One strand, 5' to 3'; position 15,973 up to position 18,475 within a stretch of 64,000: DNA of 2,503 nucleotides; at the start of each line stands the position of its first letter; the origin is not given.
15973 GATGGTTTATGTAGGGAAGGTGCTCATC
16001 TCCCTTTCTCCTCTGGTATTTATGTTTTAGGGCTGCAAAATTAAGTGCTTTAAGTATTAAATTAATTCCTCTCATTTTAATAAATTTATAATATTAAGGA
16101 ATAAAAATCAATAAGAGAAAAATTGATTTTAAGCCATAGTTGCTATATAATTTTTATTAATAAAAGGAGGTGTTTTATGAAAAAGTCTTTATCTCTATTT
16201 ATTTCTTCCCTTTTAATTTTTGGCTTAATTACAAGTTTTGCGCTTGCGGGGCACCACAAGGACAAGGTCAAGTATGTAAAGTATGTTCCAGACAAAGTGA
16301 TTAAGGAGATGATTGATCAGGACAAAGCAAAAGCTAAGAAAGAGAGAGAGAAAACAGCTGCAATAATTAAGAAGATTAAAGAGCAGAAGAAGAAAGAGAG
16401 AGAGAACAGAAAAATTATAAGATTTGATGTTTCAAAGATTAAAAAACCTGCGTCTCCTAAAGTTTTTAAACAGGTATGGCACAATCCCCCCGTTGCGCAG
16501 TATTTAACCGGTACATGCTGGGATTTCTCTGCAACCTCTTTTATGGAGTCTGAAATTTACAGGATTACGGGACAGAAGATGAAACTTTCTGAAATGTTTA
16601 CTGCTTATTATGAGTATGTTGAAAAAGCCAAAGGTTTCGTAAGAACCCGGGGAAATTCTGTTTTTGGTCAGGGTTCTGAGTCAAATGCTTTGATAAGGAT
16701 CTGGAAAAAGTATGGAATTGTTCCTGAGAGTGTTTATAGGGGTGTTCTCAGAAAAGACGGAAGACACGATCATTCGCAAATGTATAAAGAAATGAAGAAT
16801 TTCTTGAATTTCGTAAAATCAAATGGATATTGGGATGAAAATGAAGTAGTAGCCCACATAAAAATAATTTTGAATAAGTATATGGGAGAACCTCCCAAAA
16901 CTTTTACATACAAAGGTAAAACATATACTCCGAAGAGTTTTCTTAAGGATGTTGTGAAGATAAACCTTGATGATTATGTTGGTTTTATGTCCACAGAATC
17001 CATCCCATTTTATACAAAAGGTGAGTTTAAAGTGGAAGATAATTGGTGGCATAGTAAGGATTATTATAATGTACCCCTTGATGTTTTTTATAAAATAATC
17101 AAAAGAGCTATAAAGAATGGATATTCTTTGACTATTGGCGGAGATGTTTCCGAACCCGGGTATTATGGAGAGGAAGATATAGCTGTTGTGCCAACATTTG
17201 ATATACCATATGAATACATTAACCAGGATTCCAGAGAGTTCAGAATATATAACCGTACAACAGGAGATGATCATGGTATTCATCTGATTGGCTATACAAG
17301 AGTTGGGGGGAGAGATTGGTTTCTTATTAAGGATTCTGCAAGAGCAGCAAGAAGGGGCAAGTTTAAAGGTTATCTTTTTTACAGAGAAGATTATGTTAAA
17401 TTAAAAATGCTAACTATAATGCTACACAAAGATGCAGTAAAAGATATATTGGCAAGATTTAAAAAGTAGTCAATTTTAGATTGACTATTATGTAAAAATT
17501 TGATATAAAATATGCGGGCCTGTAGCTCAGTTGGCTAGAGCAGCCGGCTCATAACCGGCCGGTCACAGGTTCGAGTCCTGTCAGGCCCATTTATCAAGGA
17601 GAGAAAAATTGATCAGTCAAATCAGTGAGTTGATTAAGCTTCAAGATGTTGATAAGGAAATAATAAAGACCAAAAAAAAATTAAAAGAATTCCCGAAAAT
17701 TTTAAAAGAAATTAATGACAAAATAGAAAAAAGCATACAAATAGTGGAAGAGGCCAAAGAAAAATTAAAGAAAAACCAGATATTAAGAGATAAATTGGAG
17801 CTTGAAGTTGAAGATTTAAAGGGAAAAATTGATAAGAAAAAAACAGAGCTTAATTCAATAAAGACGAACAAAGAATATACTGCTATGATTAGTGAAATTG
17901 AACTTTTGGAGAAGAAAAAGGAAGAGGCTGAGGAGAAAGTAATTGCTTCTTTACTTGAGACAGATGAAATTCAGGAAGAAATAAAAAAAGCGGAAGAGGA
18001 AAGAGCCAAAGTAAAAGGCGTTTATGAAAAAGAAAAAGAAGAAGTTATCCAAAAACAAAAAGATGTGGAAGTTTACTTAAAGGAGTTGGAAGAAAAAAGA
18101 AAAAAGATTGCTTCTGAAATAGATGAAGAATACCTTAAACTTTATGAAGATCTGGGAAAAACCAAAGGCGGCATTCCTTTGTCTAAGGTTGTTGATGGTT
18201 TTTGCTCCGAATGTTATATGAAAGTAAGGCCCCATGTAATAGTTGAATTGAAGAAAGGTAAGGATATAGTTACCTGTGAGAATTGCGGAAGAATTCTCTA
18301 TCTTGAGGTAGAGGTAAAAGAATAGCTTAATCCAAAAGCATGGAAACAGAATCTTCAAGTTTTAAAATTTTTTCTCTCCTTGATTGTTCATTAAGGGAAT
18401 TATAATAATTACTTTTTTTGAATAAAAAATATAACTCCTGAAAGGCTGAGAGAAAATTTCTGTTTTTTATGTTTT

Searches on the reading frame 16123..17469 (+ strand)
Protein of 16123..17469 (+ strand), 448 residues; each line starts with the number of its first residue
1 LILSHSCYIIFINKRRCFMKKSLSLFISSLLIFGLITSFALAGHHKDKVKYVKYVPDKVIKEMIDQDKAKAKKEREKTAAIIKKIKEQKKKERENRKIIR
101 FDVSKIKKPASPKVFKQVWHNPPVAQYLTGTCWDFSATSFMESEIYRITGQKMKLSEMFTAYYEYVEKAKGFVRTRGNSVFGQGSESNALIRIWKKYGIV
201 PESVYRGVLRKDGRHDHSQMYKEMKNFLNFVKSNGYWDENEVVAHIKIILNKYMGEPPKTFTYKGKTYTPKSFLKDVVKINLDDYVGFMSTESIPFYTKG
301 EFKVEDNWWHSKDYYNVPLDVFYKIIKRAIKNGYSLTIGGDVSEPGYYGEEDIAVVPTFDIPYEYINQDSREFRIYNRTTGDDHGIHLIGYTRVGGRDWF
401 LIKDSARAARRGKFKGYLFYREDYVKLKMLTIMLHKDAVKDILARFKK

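Call 4: search_protein_families(library=pfam, proteins=[window:16123-17469:+], max_evalue=0.01)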
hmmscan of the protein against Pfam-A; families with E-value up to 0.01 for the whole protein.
window:16123-17469:+ (448 aa): 2 families
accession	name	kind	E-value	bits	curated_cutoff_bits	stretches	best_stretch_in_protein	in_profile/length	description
PF03051.21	Peptidase_C1_2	-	4.8e-13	49.1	22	1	109-345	43-321/438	Peptidase C1-like family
PF00112.29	Peptidase_C1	-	0.00031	21.3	20.7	0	126-158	20-53/220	Papain family cysteine protease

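Call 5: search_protein_families(library=ncbifam, proteins=[window:16123-17469:+], max_evalue=0.01)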
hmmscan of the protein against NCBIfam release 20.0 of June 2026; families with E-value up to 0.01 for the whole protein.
window:16123-17469:+ (448 aa): 0 families

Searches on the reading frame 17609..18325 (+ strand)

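Call 4: search_protein_families(library=pfam, proteins=[window:17609-18325:+], max_evalue=0.01)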
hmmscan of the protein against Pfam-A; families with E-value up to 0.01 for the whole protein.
window:17609-18325:+ (238 aa): 3 families
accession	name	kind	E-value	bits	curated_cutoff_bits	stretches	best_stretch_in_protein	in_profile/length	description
PF02591.20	Zn_ribbon_9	-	1.3e-10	41.6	29.1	1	199-230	2-33/33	C4-type zinc ribbon domain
PF24481.2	CT398_CC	-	1.2e-09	38.8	27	1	11-186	1-179/180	CT398-like coiled coil hairpin domain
PF04981.18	NMD3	-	0.002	18.1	24.9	1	188-231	5-46/243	NMD3 family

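Call 5: search_protein_families(library=ncbifam, proteins=[window:17609-18325:+], max_evalue=0.01)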
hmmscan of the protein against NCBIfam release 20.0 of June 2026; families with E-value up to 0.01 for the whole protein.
window:17609-18325:+ (238 aa): 4 families
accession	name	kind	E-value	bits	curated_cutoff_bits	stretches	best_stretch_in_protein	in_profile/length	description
NF047363.1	Zn_ribbon_CdsZ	equivalog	3.2e-14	53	275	1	1-232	1-232/251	zinc ribbon domain regulatory protein CdsZ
TIGR02169.1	SMC_prok_A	equivalog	2.3e-05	22.3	729.4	1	13-180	285-453/1165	chromosome segregation protein SMC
TIGR02168.1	SMC_prok_B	equivalog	9.9e-05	20.3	567.35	1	10-171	757-919/1181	chromosome segregation protein SMC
NF003034.1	PRK03918.1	equivalog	0.0013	16.8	700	1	10-168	218-372/878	DNA double-strand break repair ATPase Rad50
